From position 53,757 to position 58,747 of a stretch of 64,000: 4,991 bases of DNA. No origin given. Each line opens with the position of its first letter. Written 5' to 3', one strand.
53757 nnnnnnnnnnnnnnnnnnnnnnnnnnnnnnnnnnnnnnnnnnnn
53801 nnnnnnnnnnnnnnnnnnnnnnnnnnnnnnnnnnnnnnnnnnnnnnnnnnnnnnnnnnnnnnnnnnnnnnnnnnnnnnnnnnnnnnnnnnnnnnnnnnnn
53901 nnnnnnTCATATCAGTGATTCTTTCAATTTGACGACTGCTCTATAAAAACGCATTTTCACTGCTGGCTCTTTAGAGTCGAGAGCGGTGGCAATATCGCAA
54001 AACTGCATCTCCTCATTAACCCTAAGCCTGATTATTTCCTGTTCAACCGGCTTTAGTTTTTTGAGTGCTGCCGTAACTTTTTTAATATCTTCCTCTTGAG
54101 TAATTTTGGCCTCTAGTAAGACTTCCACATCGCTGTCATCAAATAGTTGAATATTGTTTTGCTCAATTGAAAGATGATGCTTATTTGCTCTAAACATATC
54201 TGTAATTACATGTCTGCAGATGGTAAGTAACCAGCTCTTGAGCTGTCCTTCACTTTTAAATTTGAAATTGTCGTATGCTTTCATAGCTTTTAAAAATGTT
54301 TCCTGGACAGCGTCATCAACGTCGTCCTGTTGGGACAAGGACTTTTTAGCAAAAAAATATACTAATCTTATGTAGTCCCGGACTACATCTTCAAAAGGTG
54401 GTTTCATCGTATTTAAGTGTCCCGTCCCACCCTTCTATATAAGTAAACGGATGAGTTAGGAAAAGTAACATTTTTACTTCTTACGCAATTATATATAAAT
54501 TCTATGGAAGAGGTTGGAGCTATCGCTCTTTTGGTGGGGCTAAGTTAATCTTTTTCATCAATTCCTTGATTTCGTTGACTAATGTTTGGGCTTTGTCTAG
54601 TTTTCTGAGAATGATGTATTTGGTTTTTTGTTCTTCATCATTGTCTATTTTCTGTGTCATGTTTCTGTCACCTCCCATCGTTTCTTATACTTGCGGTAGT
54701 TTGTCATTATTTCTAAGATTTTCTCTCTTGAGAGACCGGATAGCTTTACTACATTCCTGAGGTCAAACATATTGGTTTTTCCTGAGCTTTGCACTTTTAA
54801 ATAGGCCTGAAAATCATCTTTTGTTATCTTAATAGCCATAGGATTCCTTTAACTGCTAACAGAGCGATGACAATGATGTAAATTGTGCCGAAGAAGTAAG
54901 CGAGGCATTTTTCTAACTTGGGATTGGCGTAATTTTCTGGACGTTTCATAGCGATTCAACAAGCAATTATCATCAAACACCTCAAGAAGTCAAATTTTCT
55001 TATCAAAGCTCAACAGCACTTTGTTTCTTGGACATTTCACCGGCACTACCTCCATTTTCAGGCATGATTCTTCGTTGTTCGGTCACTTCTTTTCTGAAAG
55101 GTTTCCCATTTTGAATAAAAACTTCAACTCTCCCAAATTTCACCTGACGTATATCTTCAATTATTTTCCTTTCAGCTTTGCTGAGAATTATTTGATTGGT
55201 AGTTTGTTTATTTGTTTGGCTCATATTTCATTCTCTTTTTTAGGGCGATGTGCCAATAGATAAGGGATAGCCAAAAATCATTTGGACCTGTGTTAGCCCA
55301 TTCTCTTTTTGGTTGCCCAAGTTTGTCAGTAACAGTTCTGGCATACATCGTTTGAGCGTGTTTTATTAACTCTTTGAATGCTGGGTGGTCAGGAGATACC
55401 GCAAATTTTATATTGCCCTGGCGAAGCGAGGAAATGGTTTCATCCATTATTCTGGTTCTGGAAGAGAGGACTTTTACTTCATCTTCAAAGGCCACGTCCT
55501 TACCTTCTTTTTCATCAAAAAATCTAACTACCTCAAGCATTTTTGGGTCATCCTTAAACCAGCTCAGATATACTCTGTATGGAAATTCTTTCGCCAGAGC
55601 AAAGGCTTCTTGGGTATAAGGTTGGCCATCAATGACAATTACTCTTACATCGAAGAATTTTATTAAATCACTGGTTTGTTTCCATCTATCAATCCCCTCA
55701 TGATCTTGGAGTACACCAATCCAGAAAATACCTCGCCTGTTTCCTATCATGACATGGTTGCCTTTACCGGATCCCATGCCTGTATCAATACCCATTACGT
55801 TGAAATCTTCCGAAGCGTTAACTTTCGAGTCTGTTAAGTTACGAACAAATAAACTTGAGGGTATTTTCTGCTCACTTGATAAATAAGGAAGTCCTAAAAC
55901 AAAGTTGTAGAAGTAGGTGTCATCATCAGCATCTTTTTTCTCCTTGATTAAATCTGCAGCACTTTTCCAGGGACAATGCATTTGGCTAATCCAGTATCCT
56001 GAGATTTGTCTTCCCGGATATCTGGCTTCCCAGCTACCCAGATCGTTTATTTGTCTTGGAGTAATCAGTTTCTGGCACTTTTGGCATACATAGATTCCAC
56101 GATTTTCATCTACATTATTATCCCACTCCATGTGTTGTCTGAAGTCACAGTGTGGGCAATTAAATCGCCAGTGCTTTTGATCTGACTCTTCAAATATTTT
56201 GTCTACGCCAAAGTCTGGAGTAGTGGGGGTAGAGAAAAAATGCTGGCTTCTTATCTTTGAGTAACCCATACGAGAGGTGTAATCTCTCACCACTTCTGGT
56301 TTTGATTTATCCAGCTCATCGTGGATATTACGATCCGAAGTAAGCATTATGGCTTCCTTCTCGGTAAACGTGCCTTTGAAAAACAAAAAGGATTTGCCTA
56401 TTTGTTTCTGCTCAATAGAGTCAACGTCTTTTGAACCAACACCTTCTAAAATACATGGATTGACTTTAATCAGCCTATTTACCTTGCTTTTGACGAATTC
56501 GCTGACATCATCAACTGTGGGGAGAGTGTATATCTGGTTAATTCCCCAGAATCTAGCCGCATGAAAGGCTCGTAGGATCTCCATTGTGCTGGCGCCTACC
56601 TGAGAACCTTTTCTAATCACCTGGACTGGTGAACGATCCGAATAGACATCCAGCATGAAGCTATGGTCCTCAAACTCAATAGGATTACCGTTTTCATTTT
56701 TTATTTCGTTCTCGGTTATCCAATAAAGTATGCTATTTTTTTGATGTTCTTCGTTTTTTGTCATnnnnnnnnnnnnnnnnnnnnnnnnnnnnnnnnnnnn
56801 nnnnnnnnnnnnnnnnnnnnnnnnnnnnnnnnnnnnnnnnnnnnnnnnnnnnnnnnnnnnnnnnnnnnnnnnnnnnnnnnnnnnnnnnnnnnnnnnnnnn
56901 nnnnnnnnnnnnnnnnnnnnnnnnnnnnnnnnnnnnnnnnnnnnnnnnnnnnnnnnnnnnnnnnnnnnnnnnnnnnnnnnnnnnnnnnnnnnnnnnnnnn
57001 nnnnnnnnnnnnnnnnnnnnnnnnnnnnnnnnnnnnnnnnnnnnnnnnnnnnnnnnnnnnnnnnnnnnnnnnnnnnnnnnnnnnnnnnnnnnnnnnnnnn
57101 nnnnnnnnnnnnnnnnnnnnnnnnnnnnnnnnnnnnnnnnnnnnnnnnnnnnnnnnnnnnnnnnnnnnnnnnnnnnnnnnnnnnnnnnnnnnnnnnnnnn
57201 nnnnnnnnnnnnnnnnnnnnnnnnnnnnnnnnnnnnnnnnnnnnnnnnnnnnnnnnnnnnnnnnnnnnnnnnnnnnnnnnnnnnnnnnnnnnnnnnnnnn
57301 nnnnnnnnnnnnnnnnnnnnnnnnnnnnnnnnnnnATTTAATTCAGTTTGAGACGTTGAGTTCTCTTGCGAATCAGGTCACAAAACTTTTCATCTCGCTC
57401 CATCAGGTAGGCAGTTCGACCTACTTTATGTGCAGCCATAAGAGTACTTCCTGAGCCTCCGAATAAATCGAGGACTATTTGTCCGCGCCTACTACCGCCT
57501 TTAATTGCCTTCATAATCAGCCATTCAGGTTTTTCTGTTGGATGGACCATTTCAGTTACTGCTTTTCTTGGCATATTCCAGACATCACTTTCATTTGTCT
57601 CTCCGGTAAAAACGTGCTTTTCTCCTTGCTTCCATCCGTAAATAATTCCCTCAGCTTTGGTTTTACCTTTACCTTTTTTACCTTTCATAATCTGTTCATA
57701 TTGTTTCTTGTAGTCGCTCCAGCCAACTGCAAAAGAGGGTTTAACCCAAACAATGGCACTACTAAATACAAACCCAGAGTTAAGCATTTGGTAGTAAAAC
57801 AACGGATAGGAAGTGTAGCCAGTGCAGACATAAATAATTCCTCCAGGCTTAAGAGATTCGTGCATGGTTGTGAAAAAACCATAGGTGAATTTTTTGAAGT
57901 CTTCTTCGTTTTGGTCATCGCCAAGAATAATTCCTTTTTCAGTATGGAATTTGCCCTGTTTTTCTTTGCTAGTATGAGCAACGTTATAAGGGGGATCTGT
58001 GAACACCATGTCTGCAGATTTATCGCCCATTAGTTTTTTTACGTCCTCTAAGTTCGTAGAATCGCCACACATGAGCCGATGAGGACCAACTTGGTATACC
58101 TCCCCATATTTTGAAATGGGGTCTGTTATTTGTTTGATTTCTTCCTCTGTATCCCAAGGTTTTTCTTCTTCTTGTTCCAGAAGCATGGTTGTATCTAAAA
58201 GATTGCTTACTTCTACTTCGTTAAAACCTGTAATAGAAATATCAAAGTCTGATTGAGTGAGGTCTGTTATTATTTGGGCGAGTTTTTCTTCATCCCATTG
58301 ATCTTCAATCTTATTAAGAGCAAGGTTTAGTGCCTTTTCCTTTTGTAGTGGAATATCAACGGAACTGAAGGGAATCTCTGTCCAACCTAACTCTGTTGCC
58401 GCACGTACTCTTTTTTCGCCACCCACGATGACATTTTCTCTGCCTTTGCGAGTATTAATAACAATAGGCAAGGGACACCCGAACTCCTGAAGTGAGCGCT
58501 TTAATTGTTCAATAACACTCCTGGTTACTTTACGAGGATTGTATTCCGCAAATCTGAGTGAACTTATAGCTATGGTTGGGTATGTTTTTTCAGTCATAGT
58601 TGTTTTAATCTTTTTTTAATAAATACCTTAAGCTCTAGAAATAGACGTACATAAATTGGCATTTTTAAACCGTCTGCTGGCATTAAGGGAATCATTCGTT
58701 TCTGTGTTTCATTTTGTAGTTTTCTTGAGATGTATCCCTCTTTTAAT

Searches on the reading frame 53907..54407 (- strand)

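Call 99: search_protein_families(library=pfam, proteins=[window:53907-54407:-], max_evalue=0.001)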
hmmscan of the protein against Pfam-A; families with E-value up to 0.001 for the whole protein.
window:53907-54407:- (166 aa): 3 families
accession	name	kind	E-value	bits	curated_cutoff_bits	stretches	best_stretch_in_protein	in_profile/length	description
PF04542.20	Sigma70_r2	-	6.7e-16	58.3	24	1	9-76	2-69/71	Sigma-70 region 2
PF08281.18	Sigma70_r4_2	-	4.4e-07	29.9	25.7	1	110-161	3-54/54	Sigma-70, region 4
PF04545.22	Sigma70_r4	-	1e-06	28.6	24.1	1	114-163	1-50/50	Sigma-70, region 4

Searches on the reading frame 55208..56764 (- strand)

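Call 67: search_protein_families(library=pfam, proteins=[window:55208-56764:-], max_evalue=0.0001)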
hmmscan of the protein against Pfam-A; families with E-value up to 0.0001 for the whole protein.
window:55208-56764:- (518 aa): 1 family
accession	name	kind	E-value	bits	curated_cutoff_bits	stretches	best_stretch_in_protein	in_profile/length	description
PF05876.18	GpA_ATPase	-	1.2e-18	68.2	25.6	1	39-239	20-238/247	Phage terminase large subunit gpA, ATPase domain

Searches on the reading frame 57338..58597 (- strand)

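Call 67: search_protein_families(library=pfam, proteins=[window:57338-58597:-], max_evalue=0.0001)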
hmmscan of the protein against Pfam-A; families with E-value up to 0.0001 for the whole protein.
window:57338-58597:- (419 aa): 3 families
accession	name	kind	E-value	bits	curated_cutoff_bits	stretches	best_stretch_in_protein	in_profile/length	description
PF01555.25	N6_N4_Mtase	-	9.9e-34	117.7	26.7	1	196-410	2-220/221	DNA methylase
PF02195.25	ParB_N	-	1.6e-09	38.1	26.3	1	8-78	5-76/95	ParB N-terminal domain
PF03602.21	Cons_hypoth95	-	3e-07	30.7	24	0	371-418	41-89/182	Conserved hypothetical protein 95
